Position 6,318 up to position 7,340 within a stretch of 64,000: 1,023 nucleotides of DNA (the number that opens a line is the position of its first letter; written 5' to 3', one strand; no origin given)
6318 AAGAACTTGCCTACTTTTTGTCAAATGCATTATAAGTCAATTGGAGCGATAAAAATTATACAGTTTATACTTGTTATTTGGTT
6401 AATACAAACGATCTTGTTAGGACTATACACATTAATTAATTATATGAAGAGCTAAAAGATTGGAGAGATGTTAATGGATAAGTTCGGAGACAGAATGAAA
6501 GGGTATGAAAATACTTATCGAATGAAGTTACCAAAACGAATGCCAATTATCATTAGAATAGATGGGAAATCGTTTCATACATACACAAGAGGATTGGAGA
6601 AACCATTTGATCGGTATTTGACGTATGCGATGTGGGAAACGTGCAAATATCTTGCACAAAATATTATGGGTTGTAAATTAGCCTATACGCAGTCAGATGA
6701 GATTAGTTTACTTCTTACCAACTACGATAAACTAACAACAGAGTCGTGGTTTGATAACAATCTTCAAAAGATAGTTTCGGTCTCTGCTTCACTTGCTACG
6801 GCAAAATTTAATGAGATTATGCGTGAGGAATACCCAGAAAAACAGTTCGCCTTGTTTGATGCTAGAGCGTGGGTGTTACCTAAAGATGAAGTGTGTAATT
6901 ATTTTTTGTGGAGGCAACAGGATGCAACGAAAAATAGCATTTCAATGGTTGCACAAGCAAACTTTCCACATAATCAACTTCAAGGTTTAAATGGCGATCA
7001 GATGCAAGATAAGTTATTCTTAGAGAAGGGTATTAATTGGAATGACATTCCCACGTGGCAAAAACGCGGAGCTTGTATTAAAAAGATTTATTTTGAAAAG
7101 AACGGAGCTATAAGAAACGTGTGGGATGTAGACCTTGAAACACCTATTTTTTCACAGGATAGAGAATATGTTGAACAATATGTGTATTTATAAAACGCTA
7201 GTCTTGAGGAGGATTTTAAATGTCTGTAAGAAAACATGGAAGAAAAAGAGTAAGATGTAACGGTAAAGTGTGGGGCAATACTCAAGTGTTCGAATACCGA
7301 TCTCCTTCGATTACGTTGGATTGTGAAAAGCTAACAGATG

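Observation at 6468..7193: Phage-encoded Thg1-like protein (3'-5' nucleotidyltransferase)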

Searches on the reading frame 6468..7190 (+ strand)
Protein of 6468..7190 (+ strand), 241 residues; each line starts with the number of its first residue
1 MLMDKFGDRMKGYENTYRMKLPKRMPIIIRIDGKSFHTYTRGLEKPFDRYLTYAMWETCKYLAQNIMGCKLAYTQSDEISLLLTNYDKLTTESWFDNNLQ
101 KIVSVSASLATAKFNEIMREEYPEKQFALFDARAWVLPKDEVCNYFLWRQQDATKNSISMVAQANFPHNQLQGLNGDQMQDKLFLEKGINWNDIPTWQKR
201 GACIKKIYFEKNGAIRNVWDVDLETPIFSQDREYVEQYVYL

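Call 3: search_protein_families(library=pfam, proteins=[window:6468-7190:+], max_evalue=1)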
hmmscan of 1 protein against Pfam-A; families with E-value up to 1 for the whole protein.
window:6468-7190:+ (241 aa): 2 families
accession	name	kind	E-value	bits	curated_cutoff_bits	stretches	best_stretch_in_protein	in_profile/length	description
PF04446.17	Thg1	-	4.6e-33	114.4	29.2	1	8-138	2-130/130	tRNAHis guanylyltransferase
PF14413.11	Thg1C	-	0.0028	18.3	26.3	1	142-206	3-77/116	Thg1 C terminal domain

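Call 4: search_protein_families(library=phrogs, proteins=[window:6468-7190:+], max_evalue=0.01)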
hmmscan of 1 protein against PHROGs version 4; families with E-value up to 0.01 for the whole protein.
window:6468-7190:+ (241 aa): 1 family
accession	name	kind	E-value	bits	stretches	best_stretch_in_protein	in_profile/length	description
phrog_4717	-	DNA, RNA and nucleotide metabolism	6e-117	390.7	1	3-240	2-240/250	tRNA-His guanylyltransferase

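Call 5: search_protein_families(library=ncbifam, proteins=[window:6468-7190:+], max_evalue=1)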
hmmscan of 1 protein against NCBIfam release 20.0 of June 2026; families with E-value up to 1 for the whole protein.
window:6468-7190:+ (241 aa): 0 families

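Call 6: search_solved_structures(query=window:6468-7190:+, max_evalue=1, show_alignments=3)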
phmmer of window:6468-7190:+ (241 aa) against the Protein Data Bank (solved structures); distinct sequences matched with E-value up to 1: 6.
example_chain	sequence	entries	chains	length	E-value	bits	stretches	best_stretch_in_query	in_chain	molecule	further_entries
4kgk_A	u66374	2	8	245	7e-126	421.8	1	3-241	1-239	Thg1-like uncharacterized protein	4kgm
5axk_A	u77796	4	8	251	5.4e-17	65.2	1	25-208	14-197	tRNA(His)-5'-guanylyltransferase (Thg1) like protein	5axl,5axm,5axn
3wbz_A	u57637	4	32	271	3.1e-12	49.7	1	22-206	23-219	Likely histidyl tRNA-specific guanylyltransferase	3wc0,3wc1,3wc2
5xox_A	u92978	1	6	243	3.3e-10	43.1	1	13-205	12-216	tRNA(His) guanylyltransferase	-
3otb_A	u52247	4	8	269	1.8e-09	40.7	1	27-201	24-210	tRNA(His) guanylyltransferase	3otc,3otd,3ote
7cv1_A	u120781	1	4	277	1.9e-09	40.5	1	27-201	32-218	Probable tRNA(His) guanylyltransferase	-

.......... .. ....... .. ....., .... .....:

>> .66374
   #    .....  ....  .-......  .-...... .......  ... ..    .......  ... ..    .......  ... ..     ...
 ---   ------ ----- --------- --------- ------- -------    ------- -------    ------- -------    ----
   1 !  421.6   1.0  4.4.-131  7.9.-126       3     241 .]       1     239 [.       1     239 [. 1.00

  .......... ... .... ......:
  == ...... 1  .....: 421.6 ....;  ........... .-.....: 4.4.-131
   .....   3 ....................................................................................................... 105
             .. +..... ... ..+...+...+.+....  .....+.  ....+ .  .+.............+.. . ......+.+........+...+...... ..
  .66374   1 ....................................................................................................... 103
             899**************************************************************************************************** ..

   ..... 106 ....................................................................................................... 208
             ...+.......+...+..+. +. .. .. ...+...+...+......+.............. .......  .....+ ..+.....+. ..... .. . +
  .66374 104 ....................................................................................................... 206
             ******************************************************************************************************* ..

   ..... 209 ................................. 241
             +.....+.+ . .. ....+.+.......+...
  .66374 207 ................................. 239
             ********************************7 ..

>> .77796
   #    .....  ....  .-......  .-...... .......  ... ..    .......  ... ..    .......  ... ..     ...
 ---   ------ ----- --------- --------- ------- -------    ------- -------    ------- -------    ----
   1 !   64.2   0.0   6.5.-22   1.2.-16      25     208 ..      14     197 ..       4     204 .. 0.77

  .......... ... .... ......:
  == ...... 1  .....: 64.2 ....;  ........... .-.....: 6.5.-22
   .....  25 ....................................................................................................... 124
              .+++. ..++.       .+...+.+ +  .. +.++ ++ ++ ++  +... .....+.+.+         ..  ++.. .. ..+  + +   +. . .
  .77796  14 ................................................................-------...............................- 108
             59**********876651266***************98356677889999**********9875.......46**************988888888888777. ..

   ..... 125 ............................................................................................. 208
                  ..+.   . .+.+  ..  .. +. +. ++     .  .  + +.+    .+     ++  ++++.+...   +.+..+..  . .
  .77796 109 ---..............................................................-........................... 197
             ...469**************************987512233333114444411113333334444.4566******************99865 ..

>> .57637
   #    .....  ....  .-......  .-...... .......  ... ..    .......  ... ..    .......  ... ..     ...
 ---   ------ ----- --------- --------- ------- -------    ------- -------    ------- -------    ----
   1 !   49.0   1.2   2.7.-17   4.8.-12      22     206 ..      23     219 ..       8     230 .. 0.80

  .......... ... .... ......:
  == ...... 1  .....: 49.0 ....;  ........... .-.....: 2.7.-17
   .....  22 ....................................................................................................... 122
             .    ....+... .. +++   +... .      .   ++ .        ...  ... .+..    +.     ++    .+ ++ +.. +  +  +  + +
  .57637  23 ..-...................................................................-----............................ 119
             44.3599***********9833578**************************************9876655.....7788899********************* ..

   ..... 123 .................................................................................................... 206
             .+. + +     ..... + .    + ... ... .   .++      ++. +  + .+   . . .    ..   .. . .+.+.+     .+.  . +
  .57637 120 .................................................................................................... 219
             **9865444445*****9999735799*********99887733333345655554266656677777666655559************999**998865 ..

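Call 8: search_dna_similar(query=window:6468-7190:+, collection=phages, mode=protein, max_rows=60, rows=spread)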
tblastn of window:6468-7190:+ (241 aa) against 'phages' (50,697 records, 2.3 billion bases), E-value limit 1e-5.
Records with a match: 164; places in all: 165; records where one place covers at least 80% of the query: 158.
Best place of each record, by identity: 80-90% 5; 60-80% 42; <60% 117.
By first word of the organism name: Bacillus 46; Prevotella 15; Caulobacter 13; Mycobacterium 11; Erwinia 7; Brevundimonas 7; Vibrio 6; Aeromonas 6; Burkholderia 5; Xanthomonas 4; and 20 more.
By host as written in the record: - 17; Prevotella sp. 15; Bacillus cereus 14; Caulobacter vibrioides CB15 13; Mycobacterium smegmatis mc2 155 8; Brevundimonas pondensis LVF1 6; Bacillus sp. 5; Burkholderia cenocepacia 4; and 51 more.
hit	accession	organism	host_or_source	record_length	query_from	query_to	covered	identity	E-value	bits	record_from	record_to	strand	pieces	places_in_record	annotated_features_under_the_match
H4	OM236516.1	Bacillus phage FADO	Bacillus subtilis BEST7003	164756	3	241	99%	87.9%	2e-143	448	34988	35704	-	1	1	tRNAHis-5'-guanylyltransferase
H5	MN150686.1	Bacillus phage BC-T25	Bacillus sp.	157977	1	241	100%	75.9%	8e-128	403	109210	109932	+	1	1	putative tRNA-His guanylyltransferase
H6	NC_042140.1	Bacillus phage BM15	Priestia megaterium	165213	3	240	99%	76.9%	8e-129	406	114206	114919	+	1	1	tRNA-His guanylyltransferase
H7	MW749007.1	Bacillus phage vB_BspH_TimeGriffin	Bacillus sp.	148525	1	240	100%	76.2%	4e-129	407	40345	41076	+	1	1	putative tRNA-His guanylyltransferase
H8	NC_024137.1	Bacillus phage Bcp1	Bacillus cereus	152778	3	240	99%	76.5%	9e-128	403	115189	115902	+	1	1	tRNA-His guanylyltransferase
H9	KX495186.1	Bacillus phage PK16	Bacillus cereus ATCC 21772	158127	1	240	100%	75.8%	1e-128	405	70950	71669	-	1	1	putative tRNA-His guanylyltransferase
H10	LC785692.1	Bacillus phage CM1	Bacilus cereus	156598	1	240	100%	75.4%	2e-127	402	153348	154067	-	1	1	putative tRNA-His guanylyltransferase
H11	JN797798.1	Bacillus phage BCU4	Bacillus cereus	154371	3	241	99%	75.7%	8e-126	398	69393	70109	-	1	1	putative tRNA-His guanylyltransferase family protein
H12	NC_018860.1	Bacillus phage BCP78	Bacillus cereus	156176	3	241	99%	75.7%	8e-126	398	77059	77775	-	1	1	tRNA-His guanylyltransferase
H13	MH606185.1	Bacillus phage BSP38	Bacillus subtilis KCCM 12052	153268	6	240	98%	76.6%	6e-122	387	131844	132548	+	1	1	putative tRNAHis guanylyltransferase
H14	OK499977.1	Bacillus phage vB_BanH_Emiliahah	Bacillus anthracis Sterne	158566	1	241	100%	74.7%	6e-125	395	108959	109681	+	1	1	putative tRNA-His guanylytransferase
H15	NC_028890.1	Bacillus phage TsarBomba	Bacillus thuringiensis subsp. kurstaki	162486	3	241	99%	75.3%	3e-126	399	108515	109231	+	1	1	tRNA-His guanylyltransferase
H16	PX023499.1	Bacillus phage PHZU0001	Bacillus sp.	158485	1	240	100%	75.0%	9e-127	400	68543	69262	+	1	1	record has no annotation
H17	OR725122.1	Bacillus phage BC-VP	Bacillus cereus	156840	1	240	100%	74.6%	2e-127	402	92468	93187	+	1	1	tRNA-His guanylyltransferase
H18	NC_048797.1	Bacillus phage vB_BmeM-Goe8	Bacillus megaterium DSM 319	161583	2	241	100%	74.2%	1e-120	383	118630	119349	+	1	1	tRNA-His guanylyltransferase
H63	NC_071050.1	Bacillus phage vB_BsuS_PJN02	Bacillus subtilis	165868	3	70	28%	80.9%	4e-30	123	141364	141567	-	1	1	tRNA(His) guanylyltransferase Thg1 family protein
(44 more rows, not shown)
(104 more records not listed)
